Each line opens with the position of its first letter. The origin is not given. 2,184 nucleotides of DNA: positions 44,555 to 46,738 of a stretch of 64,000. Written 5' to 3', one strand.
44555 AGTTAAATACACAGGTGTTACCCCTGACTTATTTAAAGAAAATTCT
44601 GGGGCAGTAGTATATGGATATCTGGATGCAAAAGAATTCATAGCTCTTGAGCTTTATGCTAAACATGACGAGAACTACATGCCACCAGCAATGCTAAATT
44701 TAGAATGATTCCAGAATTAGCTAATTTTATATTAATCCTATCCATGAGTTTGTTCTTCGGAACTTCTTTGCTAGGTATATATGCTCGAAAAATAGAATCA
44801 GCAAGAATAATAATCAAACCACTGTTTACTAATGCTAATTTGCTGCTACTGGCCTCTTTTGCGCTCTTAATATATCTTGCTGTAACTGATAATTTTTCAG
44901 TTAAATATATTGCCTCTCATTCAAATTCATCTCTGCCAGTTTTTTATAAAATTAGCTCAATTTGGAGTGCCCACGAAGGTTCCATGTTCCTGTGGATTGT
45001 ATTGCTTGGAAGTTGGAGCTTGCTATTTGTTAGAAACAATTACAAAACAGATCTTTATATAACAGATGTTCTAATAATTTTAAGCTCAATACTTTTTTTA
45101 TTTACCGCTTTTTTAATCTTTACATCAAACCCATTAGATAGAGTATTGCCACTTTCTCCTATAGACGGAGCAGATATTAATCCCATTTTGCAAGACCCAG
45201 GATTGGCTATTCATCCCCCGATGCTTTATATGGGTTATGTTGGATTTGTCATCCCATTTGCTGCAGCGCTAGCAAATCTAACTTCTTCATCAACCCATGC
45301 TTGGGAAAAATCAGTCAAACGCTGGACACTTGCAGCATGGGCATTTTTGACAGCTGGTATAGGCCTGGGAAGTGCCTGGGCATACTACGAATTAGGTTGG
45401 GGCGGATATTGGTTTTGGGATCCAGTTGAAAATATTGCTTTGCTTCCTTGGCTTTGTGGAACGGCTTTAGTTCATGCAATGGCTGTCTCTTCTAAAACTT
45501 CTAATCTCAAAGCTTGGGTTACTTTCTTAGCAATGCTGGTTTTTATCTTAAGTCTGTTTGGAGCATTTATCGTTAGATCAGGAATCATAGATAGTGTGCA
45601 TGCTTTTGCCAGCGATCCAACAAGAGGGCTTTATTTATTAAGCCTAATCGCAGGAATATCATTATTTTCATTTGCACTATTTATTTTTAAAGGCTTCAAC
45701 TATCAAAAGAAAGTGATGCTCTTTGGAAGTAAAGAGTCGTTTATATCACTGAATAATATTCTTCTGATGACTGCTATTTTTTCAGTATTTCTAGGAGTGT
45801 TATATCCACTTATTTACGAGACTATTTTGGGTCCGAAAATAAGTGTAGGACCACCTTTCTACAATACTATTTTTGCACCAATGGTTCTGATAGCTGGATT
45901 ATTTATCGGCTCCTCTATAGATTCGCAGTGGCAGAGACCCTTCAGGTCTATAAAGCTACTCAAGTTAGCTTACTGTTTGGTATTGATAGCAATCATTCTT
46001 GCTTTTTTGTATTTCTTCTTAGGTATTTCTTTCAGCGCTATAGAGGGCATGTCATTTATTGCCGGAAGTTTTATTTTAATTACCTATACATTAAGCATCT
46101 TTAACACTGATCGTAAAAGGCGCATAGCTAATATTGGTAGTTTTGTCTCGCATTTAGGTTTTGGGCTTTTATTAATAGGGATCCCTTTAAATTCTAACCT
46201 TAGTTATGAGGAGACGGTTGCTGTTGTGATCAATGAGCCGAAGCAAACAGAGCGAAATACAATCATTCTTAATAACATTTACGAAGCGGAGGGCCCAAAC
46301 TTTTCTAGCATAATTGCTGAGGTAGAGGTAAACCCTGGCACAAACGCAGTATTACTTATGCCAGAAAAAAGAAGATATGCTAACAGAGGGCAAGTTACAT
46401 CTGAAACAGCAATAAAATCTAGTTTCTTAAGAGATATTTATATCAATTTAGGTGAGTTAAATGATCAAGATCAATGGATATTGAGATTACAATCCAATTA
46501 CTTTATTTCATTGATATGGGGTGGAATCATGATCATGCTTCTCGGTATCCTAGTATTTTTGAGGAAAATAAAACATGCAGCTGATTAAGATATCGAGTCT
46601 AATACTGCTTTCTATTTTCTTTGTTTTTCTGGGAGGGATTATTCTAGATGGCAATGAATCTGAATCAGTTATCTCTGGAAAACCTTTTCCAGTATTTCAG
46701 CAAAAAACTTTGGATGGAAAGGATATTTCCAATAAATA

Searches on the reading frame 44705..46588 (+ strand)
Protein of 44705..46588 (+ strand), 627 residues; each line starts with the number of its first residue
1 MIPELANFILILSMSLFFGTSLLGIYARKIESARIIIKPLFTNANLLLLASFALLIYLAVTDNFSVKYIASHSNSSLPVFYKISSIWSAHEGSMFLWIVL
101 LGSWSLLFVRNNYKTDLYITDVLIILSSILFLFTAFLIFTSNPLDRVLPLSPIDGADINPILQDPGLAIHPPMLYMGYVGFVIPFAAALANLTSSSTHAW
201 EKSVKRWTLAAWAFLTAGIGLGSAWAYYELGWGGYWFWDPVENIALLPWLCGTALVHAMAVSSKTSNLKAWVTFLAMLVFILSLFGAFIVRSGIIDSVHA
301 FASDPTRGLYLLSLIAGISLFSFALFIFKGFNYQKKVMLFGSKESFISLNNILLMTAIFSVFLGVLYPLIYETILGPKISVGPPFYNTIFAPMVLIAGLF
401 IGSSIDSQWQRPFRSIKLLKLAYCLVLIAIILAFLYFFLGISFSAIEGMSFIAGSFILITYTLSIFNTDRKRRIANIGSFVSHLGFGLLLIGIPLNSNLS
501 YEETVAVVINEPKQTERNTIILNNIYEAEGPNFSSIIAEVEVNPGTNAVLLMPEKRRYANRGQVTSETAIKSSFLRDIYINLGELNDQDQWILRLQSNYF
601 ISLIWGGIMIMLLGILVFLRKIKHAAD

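Call 17: search_protein_families(library=ncbifam, proteins=[window:44705-46588:+], max_evalue=1e-10)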
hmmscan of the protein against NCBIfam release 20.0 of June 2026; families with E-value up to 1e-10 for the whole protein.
window:44705-46588:+ (627 aa): 3 families
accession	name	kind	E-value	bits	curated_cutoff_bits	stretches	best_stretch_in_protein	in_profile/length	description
TIGR00353.1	nrfE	subfamily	1.8e-158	529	569.05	1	51-618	1-571/578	heme lyase CcmF/NrfE family subunit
TIGR03145.1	cyt_nit_nrfE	subfamily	7.6e-157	523.7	927.3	1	1-616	1-627/631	heme lyase NrfEFG subunit NrfE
NF007691.0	PRK10369.1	subfamily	1.3e-115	387.4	394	1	2-621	4-568/573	heme lyase NrfEFG subunit NrfE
